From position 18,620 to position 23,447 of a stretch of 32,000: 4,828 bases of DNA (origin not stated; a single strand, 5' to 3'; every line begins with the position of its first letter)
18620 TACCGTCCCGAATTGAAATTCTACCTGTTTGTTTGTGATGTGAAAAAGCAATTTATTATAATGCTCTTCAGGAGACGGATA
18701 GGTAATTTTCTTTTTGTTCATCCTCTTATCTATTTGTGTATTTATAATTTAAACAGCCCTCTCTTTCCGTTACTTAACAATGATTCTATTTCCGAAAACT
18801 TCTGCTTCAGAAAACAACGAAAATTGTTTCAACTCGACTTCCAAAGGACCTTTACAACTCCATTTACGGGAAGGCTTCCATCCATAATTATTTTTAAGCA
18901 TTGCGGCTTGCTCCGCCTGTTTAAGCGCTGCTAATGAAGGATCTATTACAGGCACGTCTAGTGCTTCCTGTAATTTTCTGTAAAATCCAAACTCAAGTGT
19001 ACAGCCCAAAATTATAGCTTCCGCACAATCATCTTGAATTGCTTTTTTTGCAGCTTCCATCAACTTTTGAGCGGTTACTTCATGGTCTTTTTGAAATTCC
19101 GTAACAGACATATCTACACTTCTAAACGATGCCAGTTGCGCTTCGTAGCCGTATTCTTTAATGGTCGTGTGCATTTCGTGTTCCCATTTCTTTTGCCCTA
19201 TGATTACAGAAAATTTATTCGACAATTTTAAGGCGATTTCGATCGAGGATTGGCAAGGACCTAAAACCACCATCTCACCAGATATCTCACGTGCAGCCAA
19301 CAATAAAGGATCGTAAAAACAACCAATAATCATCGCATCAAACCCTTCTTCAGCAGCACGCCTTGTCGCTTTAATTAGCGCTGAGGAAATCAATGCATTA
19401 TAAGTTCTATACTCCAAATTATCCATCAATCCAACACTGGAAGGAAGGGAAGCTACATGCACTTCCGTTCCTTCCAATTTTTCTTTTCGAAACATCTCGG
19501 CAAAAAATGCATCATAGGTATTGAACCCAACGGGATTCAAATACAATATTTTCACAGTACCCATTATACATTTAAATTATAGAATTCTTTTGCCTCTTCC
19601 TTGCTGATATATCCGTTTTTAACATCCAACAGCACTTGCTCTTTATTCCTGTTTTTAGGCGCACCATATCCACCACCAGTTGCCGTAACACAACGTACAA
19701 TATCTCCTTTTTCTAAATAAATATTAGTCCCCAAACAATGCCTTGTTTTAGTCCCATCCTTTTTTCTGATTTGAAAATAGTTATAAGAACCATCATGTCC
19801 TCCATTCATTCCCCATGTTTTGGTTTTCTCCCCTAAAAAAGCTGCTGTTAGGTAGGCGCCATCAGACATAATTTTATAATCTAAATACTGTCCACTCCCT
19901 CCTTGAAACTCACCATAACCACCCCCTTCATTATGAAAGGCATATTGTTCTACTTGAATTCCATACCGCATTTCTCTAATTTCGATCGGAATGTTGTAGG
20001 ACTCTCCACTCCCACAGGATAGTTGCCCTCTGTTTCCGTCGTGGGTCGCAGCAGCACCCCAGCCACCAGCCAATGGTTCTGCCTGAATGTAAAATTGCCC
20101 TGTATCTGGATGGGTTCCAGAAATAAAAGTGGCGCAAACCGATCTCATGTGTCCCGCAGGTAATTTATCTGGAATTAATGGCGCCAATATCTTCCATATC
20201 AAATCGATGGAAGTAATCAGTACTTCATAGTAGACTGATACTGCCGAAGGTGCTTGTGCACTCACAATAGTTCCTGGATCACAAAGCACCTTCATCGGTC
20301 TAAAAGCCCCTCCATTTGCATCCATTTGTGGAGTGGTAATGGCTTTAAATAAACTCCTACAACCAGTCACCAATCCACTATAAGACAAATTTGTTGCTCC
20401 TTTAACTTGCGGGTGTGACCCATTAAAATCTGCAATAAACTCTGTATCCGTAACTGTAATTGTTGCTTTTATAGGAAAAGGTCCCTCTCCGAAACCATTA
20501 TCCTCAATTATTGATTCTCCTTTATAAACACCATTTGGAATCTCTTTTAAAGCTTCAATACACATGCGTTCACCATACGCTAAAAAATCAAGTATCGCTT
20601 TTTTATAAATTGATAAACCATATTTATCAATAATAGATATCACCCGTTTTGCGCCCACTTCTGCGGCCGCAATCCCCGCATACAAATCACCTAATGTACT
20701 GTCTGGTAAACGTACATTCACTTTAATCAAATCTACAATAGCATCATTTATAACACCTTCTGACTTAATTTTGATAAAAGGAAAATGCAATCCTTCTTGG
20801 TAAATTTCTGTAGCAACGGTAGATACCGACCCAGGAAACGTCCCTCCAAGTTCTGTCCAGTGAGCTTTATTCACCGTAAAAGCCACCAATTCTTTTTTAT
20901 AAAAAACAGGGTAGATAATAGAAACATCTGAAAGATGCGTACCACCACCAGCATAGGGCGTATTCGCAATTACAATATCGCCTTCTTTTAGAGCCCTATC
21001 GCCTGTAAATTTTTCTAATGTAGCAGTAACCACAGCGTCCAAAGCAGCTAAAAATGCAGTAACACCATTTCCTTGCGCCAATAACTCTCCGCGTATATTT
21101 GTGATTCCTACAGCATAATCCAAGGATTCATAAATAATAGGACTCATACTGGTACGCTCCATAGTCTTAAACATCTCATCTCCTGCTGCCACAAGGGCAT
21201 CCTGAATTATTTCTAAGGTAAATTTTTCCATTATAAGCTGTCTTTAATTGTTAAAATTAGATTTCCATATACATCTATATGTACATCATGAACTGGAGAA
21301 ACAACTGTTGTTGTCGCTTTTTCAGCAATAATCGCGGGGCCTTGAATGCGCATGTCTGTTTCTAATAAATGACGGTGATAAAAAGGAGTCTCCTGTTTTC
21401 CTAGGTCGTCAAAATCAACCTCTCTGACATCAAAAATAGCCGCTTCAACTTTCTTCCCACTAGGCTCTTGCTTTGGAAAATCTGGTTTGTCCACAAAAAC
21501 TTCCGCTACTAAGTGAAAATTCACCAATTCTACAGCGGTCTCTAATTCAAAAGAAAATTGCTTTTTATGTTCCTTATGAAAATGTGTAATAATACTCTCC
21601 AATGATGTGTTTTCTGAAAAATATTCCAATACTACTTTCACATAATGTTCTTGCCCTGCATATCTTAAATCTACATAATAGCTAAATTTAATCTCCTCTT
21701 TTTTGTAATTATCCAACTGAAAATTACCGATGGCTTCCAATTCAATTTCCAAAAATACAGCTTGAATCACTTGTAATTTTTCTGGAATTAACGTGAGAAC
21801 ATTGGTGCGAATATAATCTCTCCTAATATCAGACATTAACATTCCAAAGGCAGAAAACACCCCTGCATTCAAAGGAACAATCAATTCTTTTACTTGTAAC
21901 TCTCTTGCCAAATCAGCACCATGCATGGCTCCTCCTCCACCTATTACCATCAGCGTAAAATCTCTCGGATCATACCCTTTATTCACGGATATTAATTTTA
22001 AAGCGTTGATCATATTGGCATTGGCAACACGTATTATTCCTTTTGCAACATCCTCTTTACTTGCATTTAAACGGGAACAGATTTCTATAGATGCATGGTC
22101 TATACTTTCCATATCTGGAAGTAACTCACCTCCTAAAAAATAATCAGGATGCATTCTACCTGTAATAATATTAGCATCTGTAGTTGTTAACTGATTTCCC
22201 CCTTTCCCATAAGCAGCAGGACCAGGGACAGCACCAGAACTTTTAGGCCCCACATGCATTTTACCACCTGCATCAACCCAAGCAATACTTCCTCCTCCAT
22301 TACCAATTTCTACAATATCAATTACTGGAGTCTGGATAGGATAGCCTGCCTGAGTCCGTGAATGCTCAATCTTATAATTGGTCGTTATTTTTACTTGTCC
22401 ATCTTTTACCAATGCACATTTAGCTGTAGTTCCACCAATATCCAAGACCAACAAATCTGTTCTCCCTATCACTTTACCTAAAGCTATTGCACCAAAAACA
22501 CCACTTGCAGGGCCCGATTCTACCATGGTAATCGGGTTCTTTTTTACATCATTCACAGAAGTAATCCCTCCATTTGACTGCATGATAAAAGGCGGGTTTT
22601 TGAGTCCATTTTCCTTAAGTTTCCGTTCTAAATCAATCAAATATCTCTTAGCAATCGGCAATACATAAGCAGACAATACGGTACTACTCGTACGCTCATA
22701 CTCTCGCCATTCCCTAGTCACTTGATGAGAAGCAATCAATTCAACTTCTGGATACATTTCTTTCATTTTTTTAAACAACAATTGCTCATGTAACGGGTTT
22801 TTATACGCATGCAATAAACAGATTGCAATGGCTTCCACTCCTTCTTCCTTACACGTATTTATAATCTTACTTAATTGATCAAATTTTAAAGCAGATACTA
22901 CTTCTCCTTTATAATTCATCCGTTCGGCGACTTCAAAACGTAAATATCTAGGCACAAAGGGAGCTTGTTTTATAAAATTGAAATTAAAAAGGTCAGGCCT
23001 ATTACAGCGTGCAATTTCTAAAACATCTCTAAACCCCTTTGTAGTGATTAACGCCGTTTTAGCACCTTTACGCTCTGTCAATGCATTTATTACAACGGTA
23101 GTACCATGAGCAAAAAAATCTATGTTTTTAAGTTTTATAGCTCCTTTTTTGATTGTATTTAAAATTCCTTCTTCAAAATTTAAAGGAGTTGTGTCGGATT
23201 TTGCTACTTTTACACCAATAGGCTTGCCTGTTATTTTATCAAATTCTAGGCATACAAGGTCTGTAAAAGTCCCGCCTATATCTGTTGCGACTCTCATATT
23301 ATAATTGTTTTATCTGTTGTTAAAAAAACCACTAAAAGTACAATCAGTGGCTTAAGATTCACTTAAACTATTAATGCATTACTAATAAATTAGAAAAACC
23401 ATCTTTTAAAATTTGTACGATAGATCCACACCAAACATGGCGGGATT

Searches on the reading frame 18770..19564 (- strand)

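Call 8: search_protein_families(library=pfam, proteins=[window:18770-19564:-])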
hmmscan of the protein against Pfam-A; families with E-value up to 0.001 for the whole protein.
window:18770-19564:- (264 aa): 1 family
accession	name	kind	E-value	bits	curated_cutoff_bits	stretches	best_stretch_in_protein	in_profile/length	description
PF01177.27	Asp_Glu_race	-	7.8e-30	104.7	31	1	31-217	27-211/211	Asp/Glu/Hydantoin racemase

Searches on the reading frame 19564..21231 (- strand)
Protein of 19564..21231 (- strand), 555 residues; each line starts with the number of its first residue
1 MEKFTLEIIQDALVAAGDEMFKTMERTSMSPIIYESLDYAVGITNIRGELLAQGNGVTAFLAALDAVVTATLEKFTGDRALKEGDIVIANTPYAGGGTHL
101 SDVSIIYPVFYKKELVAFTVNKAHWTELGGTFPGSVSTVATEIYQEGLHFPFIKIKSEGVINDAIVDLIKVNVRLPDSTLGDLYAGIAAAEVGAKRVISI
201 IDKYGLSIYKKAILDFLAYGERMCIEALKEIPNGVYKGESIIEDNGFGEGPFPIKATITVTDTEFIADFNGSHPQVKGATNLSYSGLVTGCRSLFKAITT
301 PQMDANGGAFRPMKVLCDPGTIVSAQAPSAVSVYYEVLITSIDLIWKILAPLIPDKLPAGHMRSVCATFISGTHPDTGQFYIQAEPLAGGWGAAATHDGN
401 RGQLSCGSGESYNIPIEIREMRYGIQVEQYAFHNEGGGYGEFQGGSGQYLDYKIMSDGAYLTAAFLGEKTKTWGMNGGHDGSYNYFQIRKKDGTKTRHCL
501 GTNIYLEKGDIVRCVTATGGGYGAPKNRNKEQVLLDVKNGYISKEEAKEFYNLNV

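Call 8: search_protein_families(library=pfam, proteins=[window:19564-21231:-])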
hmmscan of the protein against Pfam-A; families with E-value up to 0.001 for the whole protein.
window:19564-21231:- (555 aa): 1 family
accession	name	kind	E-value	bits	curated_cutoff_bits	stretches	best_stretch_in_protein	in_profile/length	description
PF02538.19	Hydantoinase_B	-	8.6e-148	493.4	26.8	1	3-525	2-519/519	Hydantoinase B/oxoprolinase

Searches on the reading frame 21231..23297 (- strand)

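Call 8: search_protein_families(library=pfam, proteins=[window:21231-23297:-])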
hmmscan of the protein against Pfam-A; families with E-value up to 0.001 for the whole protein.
window:21231-23297:- (688 aa): 3 families
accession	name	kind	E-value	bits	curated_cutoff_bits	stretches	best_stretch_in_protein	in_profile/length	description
PF01968.24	Hydantoinase_A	-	1.2e-87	294.3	22.9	1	202-494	1-290/291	Hydantoinase/oxoprolinase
PF05378.19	Hydant_A_N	-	3.1e-47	161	25.2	1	2-178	1-172/176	Hydantoinase/oxoprolinase N-terminal region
PF19278.4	Hydant_A_C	-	8.4e-15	55.1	21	1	508-677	11-185/193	Hydantoinase/oxoprolinase C-terminal domain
